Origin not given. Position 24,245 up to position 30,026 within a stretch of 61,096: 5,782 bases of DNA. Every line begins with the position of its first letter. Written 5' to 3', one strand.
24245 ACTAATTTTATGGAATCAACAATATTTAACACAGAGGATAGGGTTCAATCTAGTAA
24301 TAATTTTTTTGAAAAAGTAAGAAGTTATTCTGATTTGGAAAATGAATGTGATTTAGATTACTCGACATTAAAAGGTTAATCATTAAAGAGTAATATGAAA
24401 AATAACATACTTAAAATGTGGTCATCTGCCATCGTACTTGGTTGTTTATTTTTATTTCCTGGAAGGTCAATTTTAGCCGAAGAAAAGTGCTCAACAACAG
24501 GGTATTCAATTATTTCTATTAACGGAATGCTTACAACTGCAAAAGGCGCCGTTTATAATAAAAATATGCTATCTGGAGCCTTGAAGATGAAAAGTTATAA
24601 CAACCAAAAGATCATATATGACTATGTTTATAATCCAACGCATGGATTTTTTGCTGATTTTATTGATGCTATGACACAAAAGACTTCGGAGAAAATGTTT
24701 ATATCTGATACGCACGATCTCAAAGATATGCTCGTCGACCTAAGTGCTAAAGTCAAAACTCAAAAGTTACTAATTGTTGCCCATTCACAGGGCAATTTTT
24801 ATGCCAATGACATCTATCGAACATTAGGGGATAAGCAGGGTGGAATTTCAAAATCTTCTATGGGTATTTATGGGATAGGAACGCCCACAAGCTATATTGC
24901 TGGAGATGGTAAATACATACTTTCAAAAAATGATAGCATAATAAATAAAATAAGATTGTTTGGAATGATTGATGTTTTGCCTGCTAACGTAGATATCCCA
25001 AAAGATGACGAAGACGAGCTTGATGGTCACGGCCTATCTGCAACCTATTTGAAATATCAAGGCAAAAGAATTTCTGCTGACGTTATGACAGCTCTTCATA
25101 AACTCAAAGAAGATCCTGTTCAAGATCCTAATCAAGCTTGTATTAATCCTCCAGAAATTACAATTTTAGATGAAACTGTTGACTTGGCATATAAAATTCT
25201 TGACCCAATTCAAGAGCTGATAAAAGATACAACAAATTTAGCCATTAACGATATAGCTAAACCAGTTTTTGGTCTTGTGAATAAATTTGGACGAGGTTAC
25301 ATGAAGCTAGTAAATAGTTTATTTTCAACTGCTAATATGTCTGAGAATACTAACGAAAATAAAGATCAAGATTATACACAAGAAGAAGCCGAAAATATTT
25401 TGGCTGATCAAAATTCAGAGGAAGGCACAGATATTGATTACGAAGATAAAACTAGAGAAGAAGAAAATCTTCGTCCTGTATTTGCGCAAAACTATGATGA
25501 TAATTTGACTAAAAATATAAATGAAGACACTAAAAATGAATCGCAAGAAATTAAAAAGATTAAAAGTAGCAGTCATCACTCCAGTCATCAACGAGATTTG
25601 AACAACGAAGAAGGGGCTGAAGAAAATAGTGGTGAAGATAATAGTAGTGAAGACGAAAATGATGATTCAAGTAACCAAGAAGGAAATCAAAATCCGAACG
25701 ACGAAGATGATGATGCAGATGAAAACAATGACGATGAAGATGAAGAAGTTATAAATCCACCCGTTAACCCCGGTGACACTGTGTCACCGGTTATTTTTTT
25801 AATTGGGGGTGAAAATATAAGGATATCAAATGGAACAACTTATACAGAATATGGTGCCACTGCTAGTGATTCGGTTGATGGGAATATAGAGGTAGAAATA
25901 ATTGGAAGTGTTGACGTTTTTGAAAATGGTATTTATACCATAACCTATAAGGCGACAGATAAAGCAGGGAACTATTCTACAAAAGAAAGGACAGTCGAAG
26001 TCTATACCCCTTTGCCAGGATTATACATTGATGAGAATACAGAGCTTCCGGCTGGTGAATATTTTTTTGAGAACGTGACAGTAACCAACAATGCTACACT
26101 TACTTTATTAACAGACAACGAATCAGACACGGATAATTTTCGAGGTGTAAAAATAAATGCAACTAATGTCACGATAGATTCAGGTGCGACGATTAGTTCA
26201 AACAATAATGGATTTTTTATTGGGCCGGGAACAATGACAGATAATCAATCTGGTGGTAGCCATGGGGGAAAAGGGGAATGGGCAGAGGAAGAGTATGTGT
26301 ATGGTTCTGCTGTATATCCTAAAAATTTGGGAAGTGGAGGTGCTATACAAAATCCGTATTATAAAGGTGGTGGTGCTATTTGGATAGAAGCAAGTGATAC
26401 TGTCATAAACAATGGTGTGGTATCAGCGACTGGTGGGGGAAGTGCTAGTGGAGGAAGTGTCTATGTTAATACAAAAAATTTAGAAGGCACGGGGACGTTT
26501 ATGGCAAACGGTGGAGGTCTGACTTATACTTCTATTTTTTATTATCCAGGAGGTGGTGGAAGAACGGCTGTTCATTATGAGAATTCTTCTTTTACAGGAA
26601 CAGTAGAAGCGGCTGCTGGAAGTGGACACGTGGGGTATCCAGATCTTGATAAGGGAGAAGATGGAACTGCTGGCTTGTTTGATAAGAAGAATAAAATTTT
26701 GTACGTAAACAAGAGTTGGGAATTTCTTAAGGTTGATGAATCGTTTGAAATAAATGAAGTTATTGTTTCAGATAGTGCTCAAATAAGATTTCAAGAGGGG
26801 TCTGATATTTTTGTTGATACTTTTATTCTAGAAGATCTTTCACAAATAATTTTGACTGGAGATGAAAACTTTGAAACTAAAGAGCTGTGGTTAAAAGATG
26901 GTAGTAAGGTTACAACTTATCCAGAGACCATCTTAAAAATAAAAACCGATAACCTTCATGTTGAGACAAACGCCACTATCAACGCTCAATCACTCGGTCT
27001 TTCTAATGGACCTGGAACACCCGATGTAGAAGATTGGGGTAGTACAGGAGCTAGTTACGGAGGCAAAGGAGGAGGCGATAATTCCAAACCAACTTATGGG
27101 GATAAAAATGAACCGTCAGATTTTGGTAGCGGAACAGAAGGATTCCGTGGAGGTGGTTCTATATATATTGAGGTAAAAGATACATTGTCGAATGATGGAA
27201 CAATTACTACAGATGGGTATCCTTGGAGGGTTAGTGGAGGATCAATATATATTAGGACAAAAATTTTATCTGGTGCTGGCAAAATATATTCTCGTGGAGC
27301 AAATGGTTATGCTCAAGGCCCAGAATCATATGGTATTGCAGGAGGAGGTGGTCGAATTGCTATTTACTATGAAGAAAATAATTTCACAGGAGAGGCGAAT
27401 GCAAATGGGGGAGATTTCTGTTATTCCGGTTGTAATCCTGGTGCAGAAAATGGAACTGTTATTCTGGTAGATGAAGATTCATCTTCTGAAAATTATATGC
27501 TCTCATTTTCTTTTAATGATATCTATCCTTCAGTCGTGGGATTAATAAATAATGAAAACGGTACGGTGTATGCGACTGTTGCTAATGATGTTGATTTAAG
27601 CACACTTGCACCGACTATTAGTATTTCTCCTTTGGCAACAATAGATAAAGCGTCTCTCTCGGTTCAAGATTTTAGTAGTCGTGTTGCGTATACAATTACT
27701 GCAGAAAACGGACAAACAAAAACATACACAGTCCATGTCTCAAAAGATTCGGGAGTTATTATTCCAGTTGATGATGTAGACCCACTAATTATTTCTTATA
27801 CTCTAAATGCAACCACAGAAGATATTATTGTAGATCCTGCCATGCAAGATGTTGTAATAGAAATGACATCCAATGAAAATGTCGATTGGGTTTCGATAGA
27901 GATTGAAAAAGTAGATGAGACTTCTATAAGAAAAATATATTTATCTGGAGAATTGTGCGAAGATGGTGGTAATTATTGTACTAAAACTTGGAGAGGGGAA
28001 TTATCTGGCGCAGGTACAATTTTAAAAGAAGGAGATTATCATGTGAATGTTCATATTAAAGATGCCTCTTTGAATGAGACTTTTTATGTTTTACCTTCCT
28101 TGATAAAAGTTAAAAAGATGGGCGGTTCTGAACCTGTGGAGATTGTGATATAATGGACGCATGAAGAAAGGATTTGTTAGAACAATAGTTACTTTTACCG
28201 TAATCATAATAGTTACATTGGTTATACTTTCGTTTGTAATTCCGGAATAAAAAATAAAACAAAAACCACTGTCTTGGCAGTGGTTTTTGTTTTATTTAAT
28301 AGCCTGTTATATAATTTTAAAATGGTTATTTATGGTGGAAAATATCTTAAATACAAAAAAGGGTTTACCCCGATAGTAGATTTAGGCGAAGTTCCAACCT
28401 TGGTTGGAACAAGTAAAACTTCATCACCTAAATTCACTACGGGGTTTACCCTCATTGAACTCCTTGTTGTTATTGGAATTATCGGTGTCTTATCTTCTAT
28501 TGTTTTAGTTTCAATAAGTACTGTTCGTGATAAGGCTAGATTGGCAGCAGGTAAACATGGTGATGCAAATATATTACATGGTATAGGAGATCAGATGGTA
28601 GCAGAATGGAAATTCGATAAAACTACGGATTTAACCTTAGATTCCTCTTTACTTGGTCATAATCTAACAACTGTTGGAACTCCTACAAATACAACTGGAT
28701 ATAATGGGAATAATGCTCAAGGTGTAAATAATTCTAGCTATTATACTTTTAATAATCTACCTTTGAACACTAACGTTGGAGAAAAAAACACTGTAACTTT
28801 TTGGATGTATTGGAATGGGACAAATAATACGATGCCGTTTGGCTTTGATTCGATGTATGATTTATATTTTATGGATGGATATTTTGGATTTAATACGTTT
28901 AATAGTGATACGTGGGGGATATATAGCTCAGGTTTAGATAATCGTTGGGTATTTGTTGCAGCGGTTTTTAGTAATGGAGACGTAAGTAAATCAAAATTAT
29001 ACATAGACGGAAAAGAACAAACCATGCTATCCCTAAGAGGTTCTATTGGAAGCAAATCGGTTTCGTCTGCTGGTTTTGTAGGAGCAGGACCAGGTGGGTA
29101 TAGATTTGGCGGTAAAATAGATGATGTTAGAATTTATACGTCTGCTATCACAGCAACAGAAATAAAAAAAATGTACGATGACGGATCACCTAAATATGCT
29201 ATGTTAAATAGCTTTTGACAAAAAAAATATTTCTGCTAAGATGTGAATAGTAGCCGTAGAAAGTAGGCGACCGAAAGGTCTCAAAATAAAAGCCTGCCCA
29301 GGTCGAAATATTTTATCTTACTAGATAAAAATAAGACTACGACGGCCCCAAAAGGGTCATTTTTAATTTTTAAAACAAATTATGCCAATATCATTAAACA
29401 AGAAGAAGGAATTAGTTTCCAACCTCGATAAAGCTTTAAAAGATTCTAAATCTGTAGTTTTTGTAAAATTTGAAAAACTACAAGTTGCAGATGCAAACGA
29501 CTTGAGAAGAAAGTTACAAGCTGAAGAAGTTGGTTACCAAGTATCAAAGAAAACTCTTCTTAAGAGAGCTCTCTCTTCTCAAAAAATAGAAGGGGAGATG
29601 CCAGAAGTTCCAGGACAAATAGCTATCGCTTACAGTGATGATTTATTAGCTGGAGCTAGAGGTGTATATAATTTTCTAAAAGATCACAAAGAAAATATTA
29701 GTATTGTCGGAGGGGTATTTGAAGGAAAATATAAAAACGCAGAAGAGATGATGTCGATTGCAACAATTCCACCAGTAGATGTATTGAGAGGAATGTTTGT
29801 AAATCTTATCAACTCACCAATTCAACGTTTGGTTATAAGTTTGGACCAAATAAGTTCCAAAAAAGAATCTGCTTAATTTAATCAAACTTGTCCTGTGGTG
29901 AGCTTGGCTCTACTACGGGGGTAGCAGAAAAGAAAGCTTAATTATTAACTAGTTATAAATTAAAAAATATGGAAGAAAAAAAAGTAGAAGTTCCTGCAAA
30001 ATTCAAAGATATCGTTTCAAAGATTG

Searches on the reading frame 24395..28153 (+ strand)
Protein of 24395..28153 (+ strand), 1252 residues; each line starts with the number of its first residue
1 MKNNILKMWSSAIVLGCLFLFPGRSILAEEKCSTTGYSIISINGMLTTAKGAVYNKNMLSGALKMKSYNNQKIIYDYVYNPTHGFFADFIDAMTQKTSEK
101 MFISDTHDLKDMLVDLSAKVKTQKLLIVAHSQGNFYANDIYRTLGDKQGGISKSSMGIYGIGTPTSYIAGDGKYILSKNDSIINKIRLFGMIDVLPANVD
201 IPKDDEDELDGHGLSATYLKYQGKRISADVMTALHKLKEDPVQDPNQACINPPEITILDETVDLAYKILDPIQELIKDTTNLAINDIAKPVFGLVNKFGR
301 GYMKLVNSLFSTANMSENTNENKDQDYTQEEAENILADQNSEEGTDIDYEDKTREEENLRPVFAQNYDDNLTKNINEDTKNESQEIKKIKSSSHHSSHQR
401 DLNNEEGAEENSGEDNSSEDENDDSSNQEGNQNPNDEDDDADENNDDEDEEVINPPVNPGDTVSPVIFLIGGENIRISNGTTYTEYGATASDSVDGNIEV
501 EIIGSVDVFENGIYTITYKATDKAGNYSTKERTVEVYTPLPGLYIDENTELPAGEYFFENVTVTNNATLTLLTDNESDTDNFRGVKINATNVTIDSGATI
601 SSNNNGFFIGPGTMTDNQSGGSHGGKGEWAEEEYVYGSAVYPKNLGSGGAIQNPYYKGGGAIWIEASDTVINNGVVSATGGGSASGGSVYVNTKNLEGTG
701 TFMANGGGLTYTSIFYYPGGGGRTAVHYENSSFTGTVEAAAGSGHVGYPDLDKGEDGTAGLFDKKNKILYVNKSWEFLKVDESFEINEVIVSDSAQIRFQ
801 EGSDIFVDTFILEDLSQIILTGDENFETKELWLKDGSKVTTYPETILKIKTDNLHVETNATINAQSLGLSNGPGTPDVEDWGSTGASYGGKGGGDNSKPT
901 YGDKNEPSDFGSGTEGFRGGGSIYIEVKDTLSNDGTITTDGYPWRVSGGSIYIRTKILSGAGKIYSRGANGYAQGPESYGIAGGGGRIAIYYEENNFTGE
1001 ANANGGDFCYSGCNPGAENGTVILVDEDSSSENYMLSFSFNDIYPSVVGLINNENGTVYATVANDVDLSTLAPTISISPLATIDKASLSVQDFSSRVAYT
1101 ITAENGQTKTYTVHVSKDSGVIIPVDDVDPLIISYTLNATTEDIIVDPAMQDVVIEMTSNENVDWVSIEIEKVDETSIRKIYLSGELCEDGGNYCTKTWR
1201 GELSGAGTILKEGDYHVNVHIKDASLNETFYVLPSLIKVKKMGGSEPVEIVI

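Call 10: search_protein_families(library=pfam, proteins=[window:24395-28153:+])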
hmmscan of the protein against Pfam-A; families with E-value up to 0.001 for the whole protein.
window:24395-28153:+ (1252 aa): 2 families
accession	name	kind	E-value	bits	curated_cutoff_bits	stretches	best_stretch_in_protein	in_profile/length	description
PF16403.11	Bact_surface_Ig-like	-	3e-16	59.7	27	1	469-536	3-71/71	Bacterial surface protein, Ig-like domain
PF16410.10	DUF5018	-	1.6e-09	37.6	38.2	1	1021-1114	122-212/352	Domain of unknown function (DUF5018)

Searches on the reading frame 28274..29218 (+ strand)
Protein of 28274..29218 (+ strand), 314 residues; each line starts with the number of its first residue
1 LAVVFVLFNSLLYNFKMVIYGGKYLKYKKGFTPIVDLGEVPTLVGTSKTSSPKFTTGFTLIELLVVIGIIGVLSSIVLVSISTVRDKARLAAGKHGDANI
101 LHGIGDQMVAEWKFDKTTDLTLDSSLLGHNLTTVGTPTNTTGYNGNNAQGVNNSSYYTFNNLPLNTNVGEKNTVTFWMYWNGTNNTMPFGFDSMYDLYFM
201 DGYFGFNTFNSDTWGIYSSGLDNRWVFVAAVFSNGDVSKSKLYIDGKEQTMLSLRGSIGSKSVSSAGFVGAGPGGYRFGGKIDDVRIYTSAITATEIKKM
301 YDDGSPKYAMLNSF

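Call 10: search_protein_families(library=pfam, proteins=[window:28274-29218:+])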
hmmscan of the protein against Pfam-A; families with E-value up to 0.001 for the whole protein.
window:28274-29218:+ (314 aa): 2 families
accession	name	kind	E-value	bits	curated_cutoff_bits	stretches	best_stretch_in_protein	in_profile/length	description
PF13385.13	Laminin_G_3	-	9.3e-17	62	27.6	1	153-298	3-151/151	Concanavalin A-like lectin/glucanases superfamily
PF07963.17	N_methyl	-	0.00018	21.4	21.2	1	57-78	6-27/27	Prokaryotic N-terminal methylation motif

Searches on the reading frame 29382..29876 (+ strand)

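Call 10: search_protein_families(library=pfam, proteins=[window:29382-29876:+])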
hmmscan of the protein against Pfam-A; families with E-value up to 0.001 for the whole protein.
window:29382-29876:+ (164 aa): 1 family
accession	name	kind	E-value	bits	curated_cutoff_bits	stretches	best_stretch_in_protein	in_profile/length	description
PF00466.25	Ribosomal_L10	-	6.5e-17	61.9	22.8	1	6-92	4-92/100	Ribosomal protein L10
